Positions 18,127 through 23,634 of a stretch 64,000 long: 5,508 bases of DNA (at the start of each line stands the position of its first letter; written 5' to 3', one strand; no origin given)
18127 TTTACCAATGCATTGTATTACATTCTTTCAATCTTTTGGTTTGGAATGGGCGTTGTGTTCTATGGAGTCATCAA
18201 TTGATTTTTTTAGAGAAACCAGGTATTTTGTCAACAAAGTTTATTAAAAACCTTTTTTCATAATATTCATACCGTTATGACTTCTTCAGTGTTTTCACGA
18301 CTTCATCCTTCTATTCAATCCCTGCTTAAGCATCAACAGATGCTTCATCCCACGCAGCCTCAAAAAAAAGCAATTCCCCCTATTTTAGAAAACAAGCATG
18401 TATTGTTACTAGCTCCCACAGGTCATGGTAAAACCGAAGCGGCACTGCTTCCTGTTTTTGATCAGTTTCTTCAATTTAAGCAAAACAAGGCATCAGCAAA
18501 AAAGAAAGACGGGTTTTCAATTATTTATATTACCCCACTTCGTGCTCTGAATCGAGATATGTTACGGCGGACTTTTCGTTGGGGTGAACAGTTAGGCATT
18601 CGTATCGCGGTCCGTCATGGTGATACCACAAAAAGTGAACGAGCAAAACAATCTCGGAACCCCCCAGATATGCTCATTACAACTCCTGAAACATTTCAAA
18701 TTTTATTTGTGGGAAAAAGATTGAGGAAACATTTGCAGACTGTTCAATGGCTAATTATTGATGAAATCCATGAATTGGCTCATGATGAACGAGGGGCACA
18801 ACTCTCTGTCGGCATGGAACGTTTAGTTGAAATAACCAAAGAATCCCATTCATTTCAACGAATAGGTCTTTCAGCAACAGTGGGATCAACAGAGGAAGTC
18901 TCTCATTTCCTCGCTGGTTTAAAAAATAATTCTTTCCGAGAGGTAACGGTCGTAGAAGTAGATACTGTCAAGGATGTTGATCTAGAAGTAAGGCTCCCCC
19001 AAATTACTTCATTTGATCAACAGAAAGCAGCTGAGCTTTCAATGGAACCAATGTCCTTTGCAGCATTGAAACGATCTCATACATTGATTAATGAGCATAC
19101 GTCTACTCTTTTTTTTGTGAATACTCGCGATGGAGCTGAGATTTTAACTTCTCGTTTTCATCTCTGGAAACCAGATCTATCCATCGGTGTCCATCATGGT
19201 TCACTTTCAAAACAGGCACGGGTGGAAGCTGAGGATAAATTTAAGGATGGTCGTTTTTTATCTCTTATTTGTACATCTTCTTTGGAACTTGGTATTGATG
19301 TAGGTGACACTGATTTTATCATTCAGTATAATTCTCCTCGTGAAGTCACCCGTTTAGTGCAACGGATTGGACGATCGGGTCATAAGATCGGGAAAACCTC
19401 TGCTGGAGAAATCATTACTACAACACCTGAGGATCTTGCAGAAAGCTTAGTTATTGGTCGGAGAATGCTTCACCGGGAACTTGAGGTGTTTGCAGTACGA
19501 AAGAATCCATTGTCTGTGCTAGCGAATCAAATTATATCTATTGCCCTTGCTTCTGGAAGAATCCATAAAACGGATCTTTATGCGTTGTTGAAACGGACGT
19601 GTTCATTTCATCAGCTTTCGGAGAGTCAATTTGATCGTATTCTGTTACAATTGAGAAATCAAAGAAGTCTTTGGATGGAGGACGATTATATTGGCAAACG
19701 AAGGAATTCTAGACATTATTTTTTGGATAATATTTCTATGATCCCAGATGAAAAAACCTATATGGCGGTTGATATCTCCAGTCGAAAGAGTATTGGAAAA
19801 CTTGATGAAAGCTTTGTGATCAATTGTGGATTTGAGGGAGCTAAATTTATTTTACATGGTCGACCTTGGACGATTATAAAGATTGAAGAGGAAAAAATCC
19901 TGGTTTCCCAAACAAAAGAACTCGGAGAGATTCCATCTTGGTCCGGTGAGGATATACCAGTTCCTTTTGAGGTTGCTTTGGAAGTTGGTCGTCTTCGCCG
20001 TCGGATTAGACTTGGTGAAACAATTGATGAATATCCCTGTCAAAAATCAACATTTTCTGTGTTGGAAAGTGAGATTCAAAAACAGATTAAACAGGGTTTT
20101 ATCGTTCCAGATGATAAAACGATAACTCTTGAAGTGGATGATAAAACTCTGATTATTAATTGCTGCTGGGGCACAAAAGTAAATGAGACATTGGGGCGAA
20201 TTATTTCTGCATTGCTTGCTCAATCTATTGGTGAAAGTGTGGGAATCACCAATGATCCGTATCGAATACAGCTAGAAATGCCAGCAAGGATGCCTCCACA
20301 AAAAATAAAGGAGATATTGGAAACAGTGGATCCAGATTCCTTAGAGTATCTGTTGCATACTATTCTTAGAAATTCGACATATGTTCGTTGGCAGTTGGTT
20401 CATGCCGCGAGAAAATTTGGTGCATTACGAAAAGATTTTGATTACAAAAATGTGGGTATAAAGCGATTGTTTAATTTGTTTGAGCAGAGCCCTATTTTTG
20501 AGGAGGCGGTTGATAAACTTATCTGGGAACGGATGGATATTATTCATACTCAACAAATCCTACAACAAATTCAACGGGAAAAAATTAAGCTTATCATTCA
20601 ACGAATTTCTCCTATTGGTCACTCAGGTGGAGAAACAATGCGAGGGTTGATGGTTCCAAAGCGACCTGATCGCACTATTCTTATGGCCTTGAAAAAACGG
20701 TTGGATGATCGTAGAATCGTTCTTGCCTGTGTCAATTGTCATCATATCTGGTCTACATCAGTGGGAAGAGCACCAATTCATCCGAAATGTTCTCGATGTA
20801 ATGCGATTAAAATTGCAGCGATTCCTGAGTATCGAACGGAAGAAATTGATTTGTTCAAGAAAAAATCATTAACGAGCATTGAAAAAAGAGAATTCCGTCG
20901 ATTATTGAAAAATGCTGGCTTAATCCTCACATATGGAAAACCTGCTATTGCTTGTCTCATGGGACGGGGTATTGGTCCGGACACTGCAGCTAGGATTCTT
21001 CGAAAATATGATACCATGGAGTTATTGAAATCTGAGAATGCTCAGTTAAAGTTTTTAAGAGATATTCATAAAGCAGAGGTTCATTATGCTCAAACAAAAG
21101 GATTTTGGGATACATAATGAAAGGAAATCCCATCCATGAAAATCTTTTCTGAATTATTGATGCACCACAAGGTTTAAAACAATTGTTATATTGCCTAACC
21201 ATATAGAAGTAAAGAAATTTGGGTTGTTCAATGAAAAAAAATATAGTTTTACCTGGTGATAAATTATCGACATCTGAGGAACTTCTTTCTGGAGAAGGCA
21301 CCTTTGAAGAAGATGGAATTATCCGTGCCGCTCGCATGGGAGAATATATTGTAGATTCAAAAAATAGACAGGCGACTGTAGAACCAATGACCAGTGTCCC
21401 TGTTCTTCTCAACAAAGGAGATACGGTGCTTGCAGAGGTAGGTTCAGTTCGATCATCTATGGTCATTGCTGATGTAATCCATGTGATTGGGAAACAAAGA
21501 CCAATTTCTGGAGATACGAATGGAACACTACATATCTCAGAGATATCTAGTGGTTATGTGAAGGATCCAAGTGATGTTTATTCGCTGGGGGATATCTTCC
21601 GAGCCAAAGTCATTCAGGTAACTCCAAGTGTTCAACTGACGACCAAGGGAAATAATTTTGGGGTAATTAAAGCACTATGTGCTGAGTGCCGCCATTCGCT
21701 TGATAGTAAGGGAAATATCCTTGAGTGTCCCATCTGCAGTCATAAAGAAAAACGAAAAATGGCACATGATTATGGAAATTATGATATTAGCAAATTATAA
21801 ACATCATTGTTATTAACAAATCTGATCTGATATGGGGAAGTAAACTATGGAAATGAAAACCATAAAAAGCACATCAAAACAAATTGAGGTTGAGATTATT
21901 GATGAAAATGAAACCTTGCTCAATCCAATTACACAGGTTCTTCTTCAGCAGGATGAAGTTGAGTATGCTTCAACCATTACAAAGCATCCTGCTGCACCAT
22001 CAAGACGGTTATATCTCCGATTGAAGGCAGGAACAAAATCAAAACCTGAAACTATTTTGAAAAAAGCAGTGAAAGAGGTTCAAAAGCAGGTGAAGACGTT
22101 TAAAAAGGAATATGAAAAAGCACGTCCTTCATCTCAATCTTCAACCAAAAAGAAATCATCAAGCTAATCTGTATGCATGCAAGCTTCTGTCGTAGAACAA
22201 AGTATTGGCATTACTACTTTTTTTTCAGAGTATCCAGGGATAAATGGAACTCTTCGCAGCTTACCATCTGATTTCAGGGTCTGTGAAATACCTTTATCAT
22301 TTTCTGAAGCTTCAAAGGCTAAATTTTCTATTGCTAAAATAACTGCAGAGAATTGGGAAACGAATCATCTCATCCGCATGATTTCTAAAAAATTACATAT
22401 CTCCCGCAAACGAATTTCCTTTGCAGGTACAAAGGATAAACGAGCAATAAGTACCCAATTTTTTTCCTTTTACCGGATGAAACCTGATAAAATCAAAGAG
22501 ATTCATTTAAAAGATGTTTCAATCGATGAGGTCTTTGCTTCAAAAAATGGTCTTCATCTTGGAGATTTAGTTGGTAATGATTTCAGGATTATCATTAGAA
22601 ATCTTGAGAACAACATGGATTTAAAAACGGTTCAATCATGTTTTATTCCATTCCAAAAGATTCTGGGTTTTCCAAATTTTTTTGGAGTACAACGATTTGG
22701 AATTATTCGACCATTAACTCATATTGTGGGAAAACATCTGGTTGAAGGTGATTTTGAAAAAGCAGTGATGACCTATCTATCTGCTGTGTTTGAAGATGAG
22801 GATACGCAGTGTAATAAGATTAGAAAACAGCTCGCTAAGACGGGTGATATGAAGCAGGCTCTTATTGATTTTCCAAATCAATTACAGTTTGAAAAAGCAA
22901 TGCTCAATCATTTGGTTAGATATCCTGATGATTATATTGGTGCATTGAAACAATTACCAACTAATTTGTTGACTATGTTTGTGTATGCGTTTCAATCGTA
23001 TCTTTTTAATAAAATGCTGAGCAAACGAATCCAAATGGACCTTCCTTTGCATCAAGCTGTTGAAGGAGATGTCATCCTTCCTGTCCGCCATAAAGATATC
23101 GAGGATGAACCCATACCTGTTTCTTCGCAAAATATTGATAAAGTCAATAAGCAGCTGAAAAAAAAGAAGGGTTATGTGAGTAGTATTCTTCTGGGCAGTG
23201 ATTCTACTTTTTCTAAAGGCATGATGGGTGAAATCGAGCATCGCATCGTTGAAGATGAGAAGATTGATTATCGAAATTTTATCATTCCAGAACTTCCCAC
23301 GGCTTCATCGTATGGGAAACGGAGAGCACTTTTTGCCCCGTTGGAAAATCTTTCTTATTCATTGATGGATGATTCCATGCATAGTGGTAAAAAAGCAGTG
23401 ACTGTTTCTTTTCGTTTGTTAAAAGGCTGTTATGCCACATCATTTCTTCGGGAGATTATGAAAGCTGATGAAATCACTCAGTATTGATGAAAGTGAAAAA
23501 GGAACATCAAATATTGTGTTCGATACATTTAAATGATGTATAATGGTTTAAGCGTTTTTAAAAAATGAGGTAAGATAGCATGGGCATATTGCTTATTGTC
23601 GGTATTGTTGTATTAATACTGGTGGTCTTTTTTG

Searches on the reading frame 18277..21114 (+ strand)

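Call 55: search_protein_families(library=pfam, proteins=[window:18277-21114:+], max_evalue=0.00001)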
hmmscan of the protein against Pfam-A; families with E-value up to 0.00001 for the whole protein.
window:18277-21114:+ (946 aa): 5 families
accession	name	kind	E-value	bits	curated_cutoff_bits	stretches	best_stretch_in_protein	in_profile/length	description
PF00270.35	DEAD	-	4.4e-36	124.6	26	1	26-204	1-162/167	DEAD/DEAH box helicase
PF08494.16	DEAD_assoc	-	1.8e-30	106.6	23.5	1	610-780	1-190/191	DEAD/H associated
PF00271.37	Helicase_C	-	2.6e-21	76.4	23.5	1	270-368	11-107/110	Helicase conserved C-terminal domain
PF19306.5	WH_Lhr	-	2.7e-17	63.1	27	1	396-548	2-163/168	Large helicase-related protein, winged helix domain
PF04851.21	ResIII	-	3.5e-09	37.2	22.5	1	24-202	3-162/164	Type III restriction enzyme, res subunit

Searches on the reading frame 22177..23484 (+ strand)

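Call 55: search_protein_families(library=pfam, proteins=[window:22177-23484:+], max_evalue=0.00001)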
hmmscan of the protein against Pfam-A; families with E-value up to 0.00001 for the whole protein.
window:22177-23484:+ (436 aa): 1 family
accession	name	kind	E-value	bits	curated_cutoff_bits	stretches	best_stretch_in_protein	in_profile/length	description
PF01142.23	TruD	-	1.3e-134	449.6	27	1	10-427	2-412/412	tRNA pseudouridine synthase D (TruD)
